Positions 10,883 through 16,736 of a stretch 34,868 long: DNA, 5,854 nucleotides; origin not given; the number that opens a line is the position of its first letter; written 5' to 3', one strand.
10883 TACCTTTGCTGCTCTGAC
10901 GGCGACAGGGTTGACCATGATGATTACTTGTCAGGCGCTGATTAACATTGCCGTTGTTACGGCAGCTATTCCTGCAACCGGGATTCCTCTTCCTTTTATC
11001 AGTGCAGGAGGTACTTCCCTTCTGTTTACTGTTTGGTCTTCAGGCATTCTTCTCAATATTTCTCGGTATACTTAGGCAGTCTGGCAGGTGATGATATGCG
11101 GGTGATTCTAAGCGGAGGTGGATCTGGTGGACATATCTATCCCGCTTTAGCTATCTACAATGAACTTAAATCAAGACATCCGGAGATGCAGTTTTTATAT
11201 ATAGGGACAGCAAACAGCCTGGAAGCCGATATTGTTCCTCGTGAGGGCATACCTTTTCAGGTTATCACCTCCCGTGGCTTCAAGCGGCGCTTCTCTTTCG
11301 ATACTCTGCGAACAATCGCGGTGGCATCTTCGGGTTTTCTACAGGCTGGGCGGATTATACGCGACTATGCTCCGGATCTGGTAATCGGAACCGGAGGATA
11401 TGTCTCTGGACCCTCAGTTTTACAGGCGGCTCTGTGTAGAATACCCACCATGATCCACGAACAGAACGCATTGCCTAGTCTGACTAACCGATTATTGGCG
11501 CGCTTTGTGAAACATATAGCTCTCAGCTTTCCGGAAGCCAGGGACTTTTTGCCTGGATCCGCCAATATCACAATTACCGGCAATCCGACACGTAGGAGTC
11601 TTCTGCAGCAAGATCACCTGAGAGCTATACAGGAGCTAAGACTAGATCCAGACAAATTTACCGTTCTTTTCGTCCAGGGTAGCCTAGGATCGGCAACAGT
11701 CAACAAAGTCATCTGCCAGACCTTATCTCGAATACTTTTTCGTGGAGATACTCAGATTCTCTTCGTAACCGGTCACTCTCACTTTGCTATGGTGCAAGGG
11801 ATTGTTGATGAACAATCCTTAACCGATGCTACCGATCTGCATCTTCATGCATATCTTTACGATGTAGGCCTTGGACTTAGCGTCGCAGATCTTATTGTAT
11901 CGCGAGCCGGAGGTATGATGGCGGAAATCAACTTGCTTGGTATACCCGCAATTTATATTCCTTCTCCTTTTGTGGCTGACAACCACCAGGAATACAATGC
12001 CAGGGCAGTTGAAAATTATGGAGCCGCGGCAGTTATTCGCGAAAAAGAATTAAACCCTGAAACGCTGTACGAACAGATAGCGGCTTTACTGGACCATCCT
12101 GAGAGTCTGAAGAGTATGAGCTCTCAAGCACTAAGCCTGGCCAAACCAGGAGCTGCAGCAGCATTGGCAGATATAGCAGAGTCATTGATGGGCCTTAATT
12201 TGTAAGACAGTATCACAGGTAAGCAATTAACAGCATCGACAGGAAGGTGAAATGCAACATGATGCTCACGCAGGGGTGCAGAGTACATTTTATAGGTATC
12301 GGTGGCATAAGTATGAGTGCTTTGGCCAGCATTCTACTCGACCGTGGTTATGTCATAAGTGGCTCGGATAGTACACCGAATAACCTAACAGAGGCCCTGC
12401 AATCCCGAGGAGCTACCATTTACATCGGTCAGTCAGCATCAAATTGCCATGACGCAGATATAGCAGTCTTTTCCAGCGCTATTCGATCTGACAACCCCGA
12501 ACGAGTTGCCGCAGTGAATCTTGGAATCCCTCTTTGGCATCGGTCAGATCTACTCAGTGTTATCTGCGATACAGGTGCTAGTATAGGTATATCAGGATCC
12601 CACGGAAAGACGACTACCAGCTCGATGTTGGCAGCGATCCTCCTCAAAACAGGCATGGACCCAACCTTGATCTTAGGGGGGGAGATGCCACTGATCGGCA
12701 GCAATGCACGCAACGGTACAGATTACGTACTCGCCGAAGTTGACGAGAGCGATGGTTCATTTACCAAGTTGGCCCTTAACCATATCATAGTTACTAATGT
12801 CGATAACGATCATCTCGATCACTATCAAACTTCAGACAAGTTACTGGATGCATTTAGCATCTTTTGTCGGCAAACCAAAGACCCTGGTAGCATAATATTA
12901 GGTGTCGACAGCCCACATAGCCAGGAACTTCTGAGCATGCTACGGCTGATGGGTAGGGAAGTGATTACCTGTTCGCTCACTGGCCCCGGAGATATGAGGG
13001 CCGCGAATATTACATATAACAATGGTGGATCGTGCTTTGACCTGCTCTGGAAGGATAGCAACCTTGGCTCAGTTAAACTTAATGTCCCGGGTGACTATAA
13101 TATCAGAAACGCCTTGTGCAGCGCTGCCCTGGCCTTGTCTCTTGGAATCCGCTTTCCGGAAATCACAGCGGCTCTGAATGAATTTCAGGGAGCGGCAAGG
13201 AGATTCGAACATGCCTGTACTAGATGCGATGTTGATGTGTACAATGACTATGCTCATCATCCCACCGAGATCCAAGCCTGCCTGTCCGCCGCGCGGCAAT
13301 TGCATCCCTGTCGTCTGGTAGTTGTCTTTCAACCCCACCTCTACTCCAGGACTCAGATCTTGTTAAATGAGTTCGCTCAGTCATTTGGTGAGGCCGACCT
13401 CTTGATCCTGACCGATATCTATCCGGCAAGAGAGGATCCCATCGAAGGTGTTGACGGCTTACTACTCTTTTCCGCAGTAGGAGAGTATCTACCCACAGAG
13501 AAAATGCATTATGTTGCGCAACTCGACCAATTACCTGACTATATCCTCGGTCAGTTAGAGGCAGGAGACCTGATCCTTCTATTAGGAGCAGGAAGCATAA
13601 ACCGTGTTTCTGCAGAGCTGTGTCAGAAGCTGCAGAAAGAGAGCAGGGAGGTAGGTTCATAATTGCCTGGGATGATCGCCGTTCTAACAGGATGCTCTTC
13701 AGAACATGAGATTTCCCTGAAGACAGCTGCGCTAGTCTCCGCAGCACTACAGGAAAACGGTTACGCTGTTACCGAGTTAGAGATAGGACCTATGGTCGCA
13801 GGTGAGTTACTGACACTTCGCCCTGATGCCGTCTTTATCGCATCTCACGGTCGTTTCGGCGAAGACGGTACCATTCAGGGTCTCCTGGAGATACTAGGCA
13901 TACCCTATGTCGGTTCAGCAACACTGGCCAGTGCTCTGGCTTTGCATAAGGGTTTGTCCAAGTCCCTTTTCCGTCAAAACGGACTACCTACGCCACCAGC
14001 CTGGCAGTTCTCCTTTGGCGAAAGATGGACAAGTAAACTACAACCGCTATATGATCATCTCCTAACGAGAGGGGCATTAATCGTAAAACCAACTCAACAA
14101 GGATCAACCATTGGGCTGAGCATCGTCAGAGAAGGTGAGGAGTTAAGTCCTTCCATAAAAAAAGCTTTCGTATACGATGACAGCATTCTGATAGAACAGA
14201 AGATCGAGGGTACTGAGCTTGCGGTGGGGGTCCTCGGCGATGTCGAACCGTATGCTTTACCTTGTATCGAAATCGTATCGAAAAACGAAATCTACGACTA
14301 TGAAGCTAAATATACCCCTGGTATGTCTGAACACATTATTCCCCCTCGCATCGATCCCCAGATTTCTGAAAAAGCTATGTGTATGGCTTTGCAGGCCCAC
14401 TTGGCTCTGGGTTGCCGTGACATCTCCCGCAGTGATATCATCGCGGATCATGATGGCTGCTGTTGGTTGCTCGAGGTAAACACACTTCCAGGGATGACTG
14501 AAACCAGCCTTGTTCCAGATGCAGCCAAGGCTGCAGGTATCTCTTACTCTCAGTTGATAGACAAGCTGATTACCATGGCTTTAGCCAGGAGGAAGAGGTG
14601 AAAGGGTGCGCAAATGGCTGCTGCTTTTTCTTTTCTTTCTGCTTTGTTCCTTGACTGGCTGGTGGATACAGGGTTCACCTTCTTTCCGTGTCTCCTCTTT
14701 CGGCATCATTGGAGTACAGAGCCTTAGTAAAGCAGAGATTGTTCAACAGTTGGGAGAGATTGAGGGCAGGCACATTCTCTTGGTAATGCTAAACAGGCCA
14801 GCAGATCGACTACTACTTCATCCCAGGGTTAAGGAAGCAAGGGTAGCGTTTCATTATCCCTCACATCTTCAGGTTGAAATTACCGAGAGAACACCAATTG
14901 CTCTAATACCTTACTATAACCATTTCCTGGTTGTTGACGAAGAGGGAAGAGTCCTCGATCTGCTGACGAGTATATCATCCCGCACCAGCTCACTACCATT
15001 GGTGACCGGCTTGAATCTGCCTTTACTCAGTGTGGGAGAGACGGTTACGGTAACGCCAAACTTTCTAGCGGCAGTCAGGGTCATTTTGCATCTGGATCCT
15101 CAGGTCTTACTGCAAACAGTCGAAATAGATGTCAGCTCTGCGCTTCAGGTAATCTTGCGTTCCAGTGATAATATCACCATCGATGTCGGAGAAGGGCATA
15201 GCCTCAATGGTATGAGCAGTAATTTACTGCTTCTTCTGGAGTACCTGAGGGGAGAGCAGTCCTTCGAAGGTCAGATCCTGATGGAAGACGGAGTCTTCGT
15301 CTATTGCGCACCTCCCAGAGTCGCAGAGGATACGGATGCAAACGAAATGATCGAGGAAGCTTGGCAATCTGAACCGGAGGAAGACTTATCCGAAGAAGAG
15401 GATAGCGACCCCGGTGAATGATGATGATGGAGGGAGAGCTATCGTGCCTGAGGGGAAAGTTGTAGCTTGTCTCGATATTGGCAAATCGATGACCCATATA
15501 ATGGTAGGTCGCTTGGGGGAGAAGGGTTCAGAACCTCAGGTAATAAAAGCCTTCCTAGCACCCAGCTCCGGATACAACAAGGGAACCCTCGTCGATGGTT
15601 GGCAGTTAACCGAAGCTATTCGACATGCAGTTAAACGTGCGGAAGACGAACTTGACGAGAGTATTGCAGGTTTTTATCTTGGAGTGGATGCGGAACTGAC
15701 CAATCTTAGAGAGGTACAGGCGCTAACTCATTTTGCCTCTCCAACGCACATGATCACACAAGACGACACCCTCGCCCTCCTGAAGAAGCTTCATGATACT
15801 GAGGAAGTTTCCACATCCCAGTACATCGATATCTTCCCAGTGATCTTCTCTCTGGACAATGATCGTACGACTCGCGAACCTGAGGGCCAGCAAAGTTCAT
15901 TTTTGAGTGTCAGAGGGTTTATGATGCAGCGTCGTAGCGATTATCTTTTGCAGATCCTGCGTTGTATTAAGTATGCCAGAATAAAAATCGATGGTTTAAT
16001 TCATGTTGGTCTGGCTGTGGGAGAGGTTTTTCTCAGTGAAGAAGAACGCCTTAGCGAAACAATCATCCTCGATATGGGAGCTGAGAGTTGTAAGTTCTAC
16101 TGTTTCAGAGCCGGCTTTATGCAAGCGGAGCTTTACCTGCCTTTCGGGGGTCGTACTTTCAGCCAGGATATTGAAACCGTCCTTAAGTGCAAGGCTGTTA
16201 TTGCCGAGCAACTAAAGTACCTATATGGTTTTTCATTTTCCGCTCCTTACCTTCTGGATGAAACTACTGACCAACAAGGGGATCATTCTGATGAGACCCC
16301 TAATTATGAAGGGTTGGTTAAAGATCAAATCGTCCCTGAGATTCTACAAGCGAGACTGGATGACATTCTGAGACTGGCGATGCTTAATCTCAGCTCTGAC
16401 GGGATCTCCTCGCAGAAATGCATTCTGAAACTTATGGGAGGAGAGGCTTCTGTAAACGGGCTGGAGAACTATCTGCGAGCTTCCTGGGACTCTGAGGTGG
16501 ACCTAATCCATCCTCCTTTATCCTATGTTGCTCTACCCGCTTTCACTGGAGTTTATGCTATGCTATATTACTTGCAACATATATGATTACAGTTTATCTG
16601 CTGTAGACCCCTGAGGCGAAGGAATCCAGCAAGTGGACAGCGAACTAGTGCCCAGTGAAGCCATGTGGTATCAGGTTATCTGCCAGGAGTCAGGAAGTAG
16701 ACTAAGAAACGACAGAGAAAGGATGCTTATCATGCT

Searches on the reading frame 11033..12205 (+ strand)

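Call 86: search_protein_families(library=pfam, proteins=[window:11033-12205:+], max_evalue=0.000001)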
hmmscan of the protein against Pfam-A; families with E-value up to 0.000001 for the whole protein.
window:11033-12205:+ (390 aa): 2 families
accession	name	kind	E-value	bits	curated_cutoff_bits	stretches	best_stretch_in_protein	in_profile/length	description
PF03033.26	Glyco_transf_28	-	1.3e-39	135.9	26.2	1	24-163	1-138/139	Glycosyltransferase family 28 N-terminal domain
PF04101.22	Glyco_tran_28_C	-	3.8e-28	99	22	1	210-371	1-159/166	Glycosyltransferase family 28 C-terminal domain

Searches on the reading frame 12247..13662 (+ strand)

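Call 86: search_protein_families(library=pfam, proteins=[window:12247-13662:+], max_evalue=0.000001)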
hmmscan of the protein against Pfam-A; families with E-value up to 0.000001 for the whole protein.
window:12247-13662:+ (471 aa): 3 families
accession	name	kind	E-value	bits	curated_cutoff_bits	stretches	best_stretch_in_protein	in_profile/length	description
PF08245.18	Mur_ligase_M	-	3.6e-25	89.5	24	1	115-296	1-200/200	Mur ligase middle domain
PF01225.30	Mur_ligase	-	2.6e-24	85.8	21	1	13-107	2-91/95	Mur ligase family, catalytic domain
PF02875.26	Mur_ligase_C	-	3e-20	73.8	28.4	1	318-449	1-127/127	Mur ligase, glutamate ligase domain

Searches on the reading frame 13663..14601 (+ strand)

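Call 87: search_protein_families(library=pfam, proteins=[window:13663-14601:+], max_evalue=0.000001)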
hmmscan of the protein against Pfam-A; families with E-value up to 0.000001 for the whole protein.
window:13663-14601:+ (312 aa): 2 families
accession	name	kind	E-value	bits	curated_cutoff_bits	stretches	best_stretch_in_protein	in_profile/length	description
PF07478.18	Dala_Dala_lig_C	-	5.7e-52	176.6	24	1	102-304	1-204/204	D-ala D-ala ligase C-terminus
PF01820.27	Dala_Dala_lig_N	-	2.6e-18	67.1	34.6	1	53-85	89-121/121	D-ala D-ala ligase N-terminus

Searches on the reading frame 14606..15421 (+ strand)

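Call 87: search_protein_families(library=pfam, proteins=[window:14606-15421:+], max_evalue=0.000001)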
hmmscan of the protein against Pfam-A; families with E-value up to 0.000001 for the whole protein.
window:14606-15421:+ (271 aa): 1 family
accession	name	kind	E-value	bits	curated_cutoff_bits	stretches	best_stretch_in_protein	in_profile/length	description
PF08478.15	POTRA_1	-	3.4e-10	40.5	23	1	27-95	1-69/69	POTRA domain, FtsQ-type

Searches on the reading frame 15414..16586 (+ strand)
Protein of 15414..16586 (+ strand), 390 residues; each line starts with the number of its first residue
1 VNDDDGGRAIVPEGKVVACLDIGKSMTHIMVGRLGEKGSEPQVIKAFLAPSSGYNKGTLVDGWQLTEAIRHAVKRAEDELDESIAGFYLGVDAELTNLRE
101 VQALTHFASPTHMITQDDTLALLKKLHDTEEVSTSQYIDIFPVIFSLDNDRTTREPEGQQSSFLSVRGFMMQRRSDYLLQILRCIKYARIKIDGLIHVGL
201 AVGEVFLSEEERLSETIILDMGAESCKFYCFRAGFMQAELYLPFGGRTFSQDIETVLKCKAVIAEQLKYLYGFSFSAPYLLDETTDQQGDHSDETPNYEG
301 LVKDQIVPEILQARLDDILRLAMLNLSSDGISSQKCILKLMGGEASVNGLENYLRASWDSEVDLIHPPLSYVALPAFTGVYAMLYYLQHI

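Call 87: search_protein_families(library=pfam, proteins=[window:15414-16586:+], max_evalue=0.000001)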
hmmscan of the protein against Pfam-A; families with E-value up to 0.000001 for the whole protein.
window:15414-16586:+ (390 aa): 1 family
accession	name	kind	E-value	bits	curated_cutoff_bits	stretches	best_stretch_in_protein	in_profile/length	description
PF14450.12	FtsA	-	2.2e-12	47.9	31.8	1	218-378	2-123/127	Cell division protein FtsA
